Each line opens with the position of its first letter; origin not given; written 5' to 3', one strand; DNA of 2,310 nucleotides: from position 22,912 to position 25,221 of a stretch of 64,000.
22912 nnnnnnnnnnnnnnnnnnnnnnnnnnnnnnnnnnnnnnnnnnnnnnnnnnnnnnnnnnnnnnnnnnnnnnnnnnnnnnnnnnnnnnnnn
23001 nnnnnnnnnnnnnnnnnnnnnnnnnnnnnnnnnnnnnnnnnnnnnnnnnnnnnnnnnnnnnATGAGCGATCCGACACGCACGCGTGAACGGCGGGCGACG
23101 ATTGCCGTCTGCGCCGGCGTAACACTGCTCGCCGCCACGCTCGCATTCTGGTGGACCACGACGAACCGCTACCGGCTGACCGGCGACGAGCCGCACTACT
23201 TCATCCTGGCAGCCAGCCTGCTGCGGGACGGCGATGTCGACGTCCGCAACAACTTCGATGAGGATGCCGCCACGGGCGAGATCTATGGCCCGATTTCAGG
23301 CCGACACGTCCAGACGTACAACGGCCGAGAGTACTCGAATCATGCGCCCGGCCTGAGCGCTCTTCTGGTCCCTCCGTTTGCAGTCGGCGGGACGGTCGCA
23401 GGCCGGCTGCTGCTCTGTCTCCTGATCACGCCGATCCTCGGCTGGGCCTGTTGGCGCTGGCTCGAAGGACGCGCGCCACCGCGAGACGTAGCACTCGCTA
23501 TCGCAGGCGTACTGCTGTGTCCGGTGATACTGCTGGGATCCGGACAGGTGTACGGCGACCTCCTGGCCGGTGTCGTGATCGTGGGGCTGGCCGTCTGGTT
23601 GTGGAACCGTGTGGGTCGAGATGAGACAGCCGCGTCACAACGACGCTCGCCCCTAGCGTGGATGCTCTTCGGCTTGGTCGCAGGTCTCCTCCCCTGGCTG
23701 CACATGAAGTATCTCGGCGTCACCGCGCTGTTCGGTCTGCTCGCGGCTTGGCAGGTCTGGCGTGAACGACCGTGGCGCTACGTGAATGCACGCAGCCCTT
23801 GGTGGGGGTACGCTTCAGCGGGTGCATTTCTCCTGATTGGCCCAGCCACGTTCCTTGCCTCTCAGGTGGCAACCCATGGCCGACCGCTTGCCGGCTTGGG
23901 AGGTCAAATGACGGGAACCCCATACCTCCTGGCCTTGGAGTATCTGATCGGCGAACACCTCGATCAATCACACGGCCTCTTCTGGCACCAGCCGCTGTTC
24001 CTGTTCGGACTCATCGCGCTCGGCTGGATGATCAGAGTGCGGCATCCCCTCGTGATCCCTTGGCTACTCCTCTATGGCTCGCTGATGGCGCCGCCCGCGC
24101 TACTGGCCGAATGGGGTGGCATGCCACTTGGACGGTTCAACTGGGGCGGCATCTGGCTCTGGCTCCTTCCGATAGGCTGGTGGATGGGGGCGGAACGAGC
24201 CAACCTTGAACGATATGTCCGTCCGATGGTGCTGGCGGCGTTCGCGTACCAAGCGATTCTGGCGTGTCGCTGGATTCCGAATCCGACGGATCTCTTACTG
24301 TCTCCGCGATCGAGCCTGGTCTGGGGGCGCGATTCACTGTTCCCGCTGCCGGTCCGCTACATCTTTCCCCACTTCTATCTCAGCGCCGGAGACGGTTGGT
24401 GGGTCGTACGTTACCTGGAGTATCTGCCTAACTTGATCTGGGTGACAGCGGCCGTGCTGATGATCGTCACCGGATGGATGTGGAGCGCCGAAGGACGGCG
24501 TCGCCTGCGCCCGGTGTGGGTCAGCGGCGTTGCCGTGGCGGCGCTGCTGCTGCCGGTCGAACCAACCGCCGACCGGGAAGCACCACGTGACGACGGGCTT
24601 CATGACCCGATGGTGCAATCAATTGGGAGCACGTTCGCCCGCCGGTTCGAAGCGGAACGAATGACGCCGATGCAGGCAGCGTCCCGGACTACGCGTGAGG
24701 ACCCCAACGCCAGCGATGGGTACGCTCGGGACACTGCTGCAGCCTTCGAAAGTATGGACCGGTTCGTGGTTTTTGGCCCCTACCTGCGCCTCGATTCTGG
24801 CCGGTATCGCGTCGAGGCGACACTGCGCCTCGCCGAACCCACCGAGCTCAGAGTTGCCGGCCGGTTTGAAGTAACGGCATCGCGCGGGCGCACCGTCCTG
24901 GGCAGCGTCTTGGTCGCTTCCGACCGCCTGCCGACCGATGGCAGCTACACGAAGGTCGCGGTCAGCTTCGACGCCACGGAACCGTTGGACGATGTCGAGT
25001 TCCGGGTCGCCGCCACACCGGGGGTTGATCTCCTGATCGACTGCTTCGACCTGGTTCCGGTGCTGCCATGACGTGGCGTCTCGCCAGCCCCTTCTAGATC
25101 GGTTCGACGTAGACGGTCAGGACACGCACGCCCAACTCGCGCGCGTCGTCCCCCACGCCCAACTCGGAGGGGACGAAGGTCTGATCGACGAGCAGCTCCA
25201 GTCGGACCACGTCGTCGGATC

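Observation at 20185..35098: Envelope-glycan island built around multiple GT-C-like proteins, one polyprenyl-phosphate-sugar-synthase-like GT2 and a sulfotransferase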

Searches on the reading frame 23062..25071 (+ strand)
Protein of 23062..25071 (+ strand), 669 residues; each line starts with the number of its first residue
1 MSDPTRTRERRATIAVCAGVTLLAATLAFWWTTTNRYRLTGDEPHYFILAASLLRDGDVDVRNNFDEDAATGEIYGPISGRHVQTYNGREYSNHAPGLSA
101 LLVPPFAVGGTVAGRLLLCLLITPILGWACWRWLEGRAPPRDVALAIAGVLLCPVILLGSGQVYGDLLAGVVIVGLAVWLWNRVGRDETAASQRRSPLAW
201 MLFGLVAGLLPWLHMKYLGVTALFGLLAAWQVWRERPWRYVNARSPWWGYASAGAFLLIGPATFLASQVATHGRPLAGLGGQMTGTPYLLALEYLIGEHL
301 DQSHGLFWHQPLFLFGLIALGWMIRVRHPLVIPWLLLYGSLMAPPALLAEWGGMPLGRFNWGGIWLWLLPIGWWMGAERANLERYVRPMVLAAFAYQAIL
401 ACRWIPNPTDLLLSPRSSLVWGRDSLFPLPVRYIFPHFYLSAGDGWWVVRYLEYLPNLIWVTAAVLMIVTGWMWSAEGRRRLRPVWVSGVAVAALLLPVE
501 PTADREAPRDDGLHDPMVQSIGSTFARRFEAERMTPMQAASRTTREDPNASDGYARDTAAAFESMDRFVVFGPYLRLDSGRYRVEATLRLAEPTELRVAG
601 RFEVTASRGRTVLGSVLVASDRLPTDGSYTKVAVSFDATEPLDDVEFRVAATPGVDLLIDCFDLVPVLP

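Call 4: search_protein_families(library=pfam, proteins=[window:23062-25071:+], max_evalue=0.01)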
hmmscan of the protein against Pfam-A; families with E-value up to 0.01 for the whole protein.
window:23062-25071:+ (669 aa): 0 families

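Call 7: search_protein_families(library=ncbifam, proteins=[window:23062-25071:+], max_evalue=0.01)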
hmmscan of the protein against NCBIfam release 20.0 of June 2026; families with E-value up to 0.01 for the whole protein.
window:23062-25071:+ (669 aa): 0 families

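Call 9: search_solved_structures(query=window:23062-25071:+, max_evalue=10)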
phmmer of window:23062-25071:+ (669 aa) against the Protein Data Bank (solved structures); distinct sequences matched with E-value up to 10: 0.

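Call 12: find_homologous_proteins(query=window:23062-25071:+)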
Query window:23062-25071:+ (669 aa): 156 proteins with E <= 0.001 among 8000 candidates; the best 120 are listed.
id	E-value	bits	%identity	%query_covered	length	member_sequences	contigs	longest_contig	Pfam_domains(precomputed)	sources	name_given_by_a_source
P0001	0.0e+0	1310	94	90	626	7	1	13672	-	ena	-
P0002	0.0e+0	1284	85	100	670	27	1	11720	-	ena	-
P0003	0.0e+0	1271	83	99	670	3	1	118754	-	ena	-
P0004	0.0e+0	1260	81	100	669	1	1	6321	-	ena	-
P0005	0.0e+0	1249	80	99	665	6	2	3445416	-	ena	-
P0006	0.0e+0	1232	80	99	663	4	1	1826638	-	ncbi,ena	-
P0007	0.0e+0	1229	80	96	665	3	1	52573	-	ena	-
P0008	0.0e+0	1213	79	99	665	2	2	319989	-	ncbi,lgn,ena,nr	ncbi:MAG: hypothetical protein F4W89_07310 [Acidobacteria bacterium]|nr:hypothetical protein [Acidob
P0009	0.0e+0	1204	79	99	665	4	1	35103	-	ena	-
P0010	0.0e+0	1193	78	99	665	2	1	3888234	-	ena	-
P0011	0.0e+0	1156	77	99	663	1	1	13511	-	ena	-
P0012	0.0e+0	1066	71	100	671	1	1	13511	-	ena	-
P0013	0.0e+0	1055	70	100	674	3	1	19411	-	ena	-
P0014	0.0e+0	1052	70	100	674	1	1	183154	-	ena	-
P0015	0.0e+0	1052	70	100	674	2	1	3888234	-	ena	-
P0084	3.0e-142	494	42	100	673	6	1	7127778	-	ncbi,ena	-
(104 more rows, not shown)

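Call 13: find_encoding_contigs(protein=P0008, flank=10000, max_places=3)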
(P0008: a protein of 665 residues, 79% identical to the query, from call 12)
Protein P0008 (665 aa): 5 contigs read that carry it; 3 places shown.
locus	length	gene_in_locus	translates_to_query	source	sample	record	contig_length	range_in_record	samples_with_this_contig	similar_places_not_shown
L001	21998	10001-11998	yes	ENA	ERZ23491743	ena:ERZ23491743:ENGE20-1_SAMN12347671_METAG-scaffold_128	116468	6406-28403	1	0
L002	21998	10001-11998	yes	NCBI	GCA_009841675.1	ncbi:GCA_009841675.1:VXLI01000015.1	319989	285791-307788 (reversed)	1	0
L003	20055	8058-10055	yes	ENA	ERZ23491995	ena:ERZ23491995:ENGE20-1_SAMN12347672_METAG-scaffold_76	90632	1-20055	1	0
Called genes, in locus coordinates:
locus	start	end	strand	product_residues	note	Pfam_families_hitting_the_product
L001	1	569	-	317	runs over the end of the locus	PF13793:Pribosyltran_N, PF00156:Pribosyltran, PF14572:Pribosyl_synth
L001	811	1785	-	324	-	PF00288:GHMP_kinases_N, PF08544:GHMP_kinases_C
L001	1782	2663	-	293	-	-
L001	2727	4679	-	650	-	PF14559:TPR_19 (weak), PF25063:ARM_TT21_C, PF14559:TPR_19 (weak), PF13432:TPR_16 (weak), PF23914:TPR_CcmH_CycH, PF14559:TPR_19, PF13432:TPR_16 (weak), PF14559:TPR_19 (weak), +19 more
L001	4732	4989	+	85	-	PF03966:Trm112p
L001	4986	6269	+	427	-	PF04932:Wzy_C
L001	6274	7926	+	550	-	-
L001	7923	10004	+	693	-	-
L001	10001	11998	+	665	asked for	-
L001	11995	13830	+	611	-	-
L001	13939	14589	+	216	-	PF04264:YceI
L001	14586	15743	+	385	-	-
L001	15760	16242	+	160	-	PF07635:PSCyt1 (weak)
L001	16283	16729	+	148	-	-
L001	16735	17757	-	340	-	PF02475:TRM5-TYW2_MTfase (weak), PF05050:Methyltransf_21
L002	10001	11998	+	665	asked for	-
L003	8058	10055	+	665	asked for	-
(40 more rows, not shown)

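Call 14: find_encoding_contigs(protein=P0084, flank=10000, max_places=3)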
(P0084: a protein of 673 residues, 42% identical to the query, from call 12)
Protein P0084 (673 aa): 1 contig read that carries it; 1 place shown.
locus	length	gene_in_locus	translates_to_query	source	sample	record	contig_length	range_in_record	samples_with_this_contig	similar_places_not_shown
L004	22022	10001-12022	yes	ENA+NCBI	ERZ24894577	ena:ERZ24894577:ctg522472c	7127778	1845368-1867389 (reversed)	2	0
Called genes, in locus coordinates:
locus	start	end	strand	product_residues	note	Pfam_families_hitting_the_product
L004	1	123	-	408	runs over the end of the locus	PF00111:Fer2, PF00970:FAD_binding_6, PF00175:NAD_binding_1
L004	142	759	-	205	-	PF02508:Rnf-Nqr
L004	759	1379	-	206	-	PF02508:Rnf-Nqr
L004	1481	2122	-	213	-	-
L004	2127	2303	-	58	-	-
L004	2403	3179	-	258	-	PF04205:FMN_bind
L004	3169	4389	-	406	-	PF03116:NQR2_RnfD_RnfE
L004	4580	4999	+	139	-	PF05523:FdtA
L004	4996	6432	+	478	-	PF03559:Hexose_dehydrat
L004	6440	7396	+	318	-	PF01408:GFO_IDH_MocA, PF22725:GFO_IDH_MocA_C3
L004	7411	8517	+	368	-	PF01041:DegT_DnrJ_EryC1, PF01212:Beta_elim_lyase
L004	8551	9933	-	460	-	PF05896:NQRA_N, PF24836:NQRA_2nd, PF11973:NQRA_SLBB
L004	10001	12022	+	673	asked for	-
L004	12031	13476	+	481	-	PF13489:Methyltransf_23, PF07021:MetW, PF08241:Methyltransf_11, PF08242:Methyltransf_12 (faint), PF13649:Methyltransf_25, PF13847:Methyltransf_31 (weak)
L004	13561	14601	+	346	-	PF00535:Glycos_transf_2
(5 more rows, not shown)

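Call 26: predict_structure(alignment_id=A1)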
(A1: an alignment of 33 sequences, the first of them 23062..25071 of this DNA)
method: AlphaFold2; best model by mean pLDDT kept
length: 669 residues; sequences in the alignment: 33
mean_pLDDT: 77.4   pTM: 0.68
mean pLDDT of the five models: 77.4, 77.2, 77.1, 76.5, 60.9
residues with pLDDT >= 90: 191; 70-90: 293; 50-70: 121; < 50: 64
segments of 3 or more residues with pLDDT < 50: 352-358, 414-424, 441-449, 499-524
pLDDT, mean of each block of 10 residues (from residue 1): 62 88 91 76 89 93 93 85 85 88 94 92 92 82 80 79 83 92 58 72 94 89 92 67 65 90 90 72 64 77 60 83 92 92 74 48 79 82 66 68 63 45 50 61 41 68 89 87 84 62 35 41 61 75 82 80 62 80 92 90 90 93 91 89 88 89 77
secondary structure, 60 per line:
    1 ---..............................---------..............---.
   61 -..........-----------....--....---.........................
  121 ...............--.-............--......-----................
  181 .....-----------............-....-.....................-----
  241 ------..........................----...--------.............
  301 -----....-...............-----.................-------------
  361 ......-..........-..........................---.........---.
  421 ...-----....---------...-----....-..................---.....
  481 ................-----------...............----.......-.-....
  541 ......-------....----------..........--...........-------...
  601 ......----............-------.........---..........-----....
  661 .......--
elements in order (helices of 4 or more, strands of 3 or more residues): H4-33 H43-56 H62-71 E83-86 E89-92 H96-134 H140-151 H154-159 H165-185 H197-208 H210-213 H215-235 H247-272 H288-300 H306-309 H311-325 H331-347 H361-366 H368-377 H379-404 H408-416 H420-423 H429-432 H450-453 H455-472 H476-496 H508-522 E527-530 H537-543 E544-546 E554-557 E568-577 E580-590 E598-606 E611-619 E630-638 E642-651 E657-667

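Call 30: fold_search(model_id=the predicted structure, library=pdb)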
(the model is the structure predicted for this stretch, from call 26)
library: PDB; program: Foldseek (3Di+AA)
matches with E <= 10: 1152; with E <= 0.001: 4
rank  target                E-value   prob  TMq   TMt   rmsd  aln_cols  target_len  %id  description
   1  7bvf_A                2.9e-05  1.00  0.32  0.22  19.6       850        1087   13  Cryo-EM structure of Mycobacterium tuberculosis arabinosyltransferase EmbA-EmbB-AcpM2 in complex with ethambutol (released 2020-04-29)
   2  5fui                  5.8e-05  1.00  0.14  0.64   4.4       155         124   16  Crystal structure of the C-terminal CBM6 of LamC a marine laminarianse from Zobellia galactanivorans (released 2016-03-02)
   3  3wak                  5.7e-04  1.00  0.32  0.26  22.5       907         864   10  Crystal structure of the Archaeoglobus fulgidus oligosaccharyltransferase (O29867_ARCFU) in the apo form (released 2013-10-30)
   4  6x0o                  8.8e-04  0.98  0.26  0.19  17.0       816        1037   13  Single-Particle Cryo-EM Structure of Arabinosyltransferase EmbB from Mycobacterium smegmatis (released 2020-06-10)
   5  1uy0_A                1.2e-03  1.00  0.16  0.66   4.0       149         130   10  Carbohydrate binding module (CBM6cm-2) from Cellvibrio mixtus lichenase 5A in complex with glc-1,3-glc-1,4-glc-1,3-glc (released 2004-03-11)
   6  9s6u_A                1.2e-03  1.00  0.28  0.33  13.4       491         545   11  Ternary cryo-EM structure of human ALG9 with Dol25-PP-GlcNAc2Man8, Dol25-P-Man and Fab (released 2026-03-18)
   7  1uxz_A                1.5e-03  1.00  0.16  0.66   4.0       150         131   10  Carbohydrate binding module (CBM6cm-2) from Cellvibrio mixtus lichenase 5A (released 2004-03-11)
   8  9i5k_A                1.6e-03  1.00  0.39  0.51   7.4       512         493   13  Structure of the Chaetomium thermophilum Pmt4 homodimer (C2 symmetry) (released 2025-12-24)
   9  5ezm                  1.8e-03  1.00  0.36  0.44  10.8       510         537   15  Crystal Structure of ArnT from Cupriavidus metallidurans in the apo state (released 2016-02-17)
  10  8jmr_A                2.6e-03  1.00  0.17  0.59   4.1       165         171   17  Crystal structure of hinokiresinol synthase in complex with 1,7-bis(4-hydroxyphenyl)hepta-1,6-dien-3-one (released 2023-12-20)
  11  1w9s_A                2.8e-03  1.00  0.14  0.59   4.6       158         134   15  Structure of a beta-1,3-glucan binding CBM6 from Bacillus halodurans (released 2004-11-03)
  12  8hhv_A                2.8e-03  1.00  0.12  0.16   4.9       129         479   17  endo-alpha-D-arabinanase EndoMA1 from Microbacterium arabinogalactanolyticum (released 2023-08-16)
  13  8jmq_A                3.2e-03  1.00  0.17  0.58   4.2       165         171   17  Crystal structure of hinokiresinol synthase (released 2023-12-20)
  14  9e61_B                3.2e-03  1.00  0.27  0.25   9.6       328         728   13  Cryo-EM structure of Saccharomyces cerevisiae Pmt4 apo form (released 2025-10-15)
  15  5f15                  3.2e-03  1.00  0.36  0.43  11.1       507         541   14  Crystal Structure of ArnT from Cupriavidus metallidurans bound to Undecaprenyl phosphate (released 2016-02-17)
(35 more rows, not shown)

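Call 42: find_related_loci(query=A1, collection=genome_contigs, flank=10000)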
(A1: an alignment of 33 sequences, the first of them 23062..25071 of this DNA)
Query A1 (669 aa) in genome_contigs; peptide patterns used: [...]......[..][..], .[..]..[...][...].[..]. (x = any residue, [..] = any of these).
578 stretches matched a pattern; 500 encode a relative of the query (tblastn E <= 1e-3); the best 80 are kept; 77 distinct loci.
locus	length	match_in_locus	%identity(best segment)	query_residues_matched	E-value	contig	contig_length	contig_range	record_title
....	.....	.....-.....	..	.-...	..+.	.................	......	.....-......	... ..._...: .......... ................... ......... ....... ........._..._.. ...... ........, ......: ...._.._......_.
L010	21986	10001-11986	80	8-669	0e+0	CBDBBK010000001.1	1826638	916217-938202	MAG: Vicinamibacterales bacterium isolate d813070e-d522-4825-9428-f92955092b71 genome assembly, contig: contig_1, whole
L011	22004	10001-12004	65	11-669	0e+0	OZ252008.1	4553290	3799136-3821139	MAG: Vicinamibacterales bacterium isolate ab35155b-1746-435f-90be-ea23bd168454 genome assembly, chromosome: 1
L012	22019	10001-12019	69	1-669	0e+0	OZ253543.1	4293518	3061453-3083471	MAG: Vicinamibacterales bacterium isolate a555a54f-759e-46d5-9286-a5a0a1e3be1d genome assembly, chromosome: 1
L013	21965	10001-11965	47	2-669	2e-153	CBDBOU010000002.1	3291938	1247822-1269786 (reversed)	MAG: Vicinamibacterales bacterium isolate 2866737b-c32a-4dfb-a915-985df9d893ca genome assembly, contig: contig_2, whole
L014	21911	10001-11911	49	16-669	2e-150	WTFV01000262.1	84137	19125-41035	MAG: Acidobacteria bacterium isolate CO36386bin_12 NODE_172_length_84137_cov_21.802264, whole genome shotgun sequence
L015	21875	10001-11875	42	13-669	2e-141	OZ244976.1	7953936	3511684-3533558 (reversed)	MAG: Vicinamibacterales bacterium isolate 759df215-7f35-4b58-97f0-56a84cd7420d genome assembly, chromosome: 2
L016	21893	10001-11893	43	15-669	4e-138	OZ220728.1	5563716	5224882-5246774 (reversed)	MAG: Vicinamibacterales bacterium isolate 73bbec36-abbb-48ff-8f96-0d8513c84f17 genome assembly, chromosome: 1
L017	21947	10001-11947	43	4-669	9e-129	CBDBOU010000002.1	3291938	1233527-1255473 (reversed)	MAG: Vicinamibacterales bacterium isolate 2866737b-c32a-4dfb-a915-985df9d893ca genome assembly, contig: contig_2, whole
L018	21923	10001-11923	45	11-669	3e-124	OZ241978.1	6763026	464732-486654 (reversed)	MAG: Vicinamibacterales bacterium isolate 51a24197-77cf-4160-b0f1-11ac4e34766b genome assembly, chromosome: 1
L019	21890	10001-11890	45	23-669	9e-107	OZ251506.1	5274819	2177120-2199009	MAG: Vicinamibacterales bacterium isolate aaa6a21a-436b-4590-abd6-8baef99f1637 genome assembly, chromosome: 1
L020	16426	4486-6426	39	3-669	1e-99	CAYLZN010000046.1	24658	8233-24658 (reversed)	MAG TPA_asm: uncultured Vicinamibacteraceae bacterium isolate binchicken_co16_328 genome assembly, contig: NODE_3398_len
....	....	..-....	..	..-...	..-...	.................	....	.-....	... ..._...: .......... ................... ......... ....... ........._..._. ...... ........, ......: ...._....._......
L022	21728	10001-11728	39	33-664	4e-96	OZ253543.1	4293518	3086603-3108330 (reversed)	MAG: Vicinamibacterales bacterium isolate a555a54f-759e-46d5-9286-a5a0a1e3be1d genome assembly, chromosome: 1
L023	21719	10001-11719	40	36-664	1e-95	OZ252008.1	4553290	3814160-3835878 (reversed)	MAG: Vicinamibacterales bacterium isolate ab35155b-1746-435f-90be-ea23bd168454 genome assembly, chromosome: 1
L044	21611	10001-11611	25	22-598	3e-30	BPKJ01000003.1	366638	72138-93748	MAG: Xanthomonadaceae bacterium KatS3mg126 DNA, contig_9682, whole genome shotgun sequence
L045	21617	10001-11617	24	31-613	1e-28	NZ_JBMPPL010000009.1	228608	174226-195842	Undibacterium sp. TJN19 NODE_9_length_228608_cov_23.131442_9, whole genome shotgun sequence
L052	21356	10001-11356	25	14-481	1e-24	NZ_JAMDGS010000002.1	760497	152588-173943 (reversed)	Pseudomonas aphyarum strain ID386 i386_S44_L001_R1_001_contig_2, whole genome shotgun sequence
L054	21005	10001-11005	25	31-370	2e-24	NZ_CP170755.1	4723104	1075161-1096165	Yersinia sp. HM-2024 strain NZRM4767 chromosome, complete genome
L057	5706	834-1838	26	31-370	2e-23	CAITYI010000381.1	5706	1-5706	uncultured bacterium isolate Loclat_bin-02354 genome assembly, contig: bin-02354:381/442, whole genome shotgun sequence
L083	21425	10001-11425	27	37-508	7e-20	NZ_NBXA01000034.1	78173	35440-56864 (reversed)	Subtercola boreus strain P27444 contig00034, whole genome shotgun sequence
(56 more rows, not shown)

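Call 46: search_protein_families(library=pfam, proteins=[L052:9974-11818:+, L054:9932-11767:+, L045:9932-11812:+, L083:9896-11818:+, L057:747-2570:+, L044:9917-11809:+], max_evalue=1)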
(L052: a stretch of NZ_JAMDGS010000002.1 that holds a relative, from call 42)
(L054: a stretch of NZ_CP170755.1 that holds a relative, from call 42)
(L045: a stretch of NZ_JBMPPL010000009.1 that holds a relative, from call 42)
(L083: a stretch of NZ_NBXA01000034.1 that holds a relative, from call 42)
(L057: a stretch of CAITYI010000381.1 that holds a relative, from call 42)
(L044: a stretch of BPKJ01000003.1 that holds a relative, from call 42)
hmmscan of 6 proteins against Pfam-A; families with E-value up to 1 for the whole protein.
L052:9974-11818:+ (614 aa): 0 families

L054:9932-11767:+ (611 aa): 0 families

L045:9932-11812:+ (626 aa): 0 families

L083:9896-11818:+ (640 aa): 0 families

L057:747-2570:+ (607 aa): 1 family
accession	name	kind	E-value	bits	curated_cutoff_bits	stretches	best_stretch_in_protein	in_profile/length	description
PF03833.19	PolC_DP2_N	-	0.025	14.2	24.3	1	471-522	87-138/271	DNA polymerase II large subunit DP2, N-terminal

L044:9917-11809:+ (630 aa): 0 families
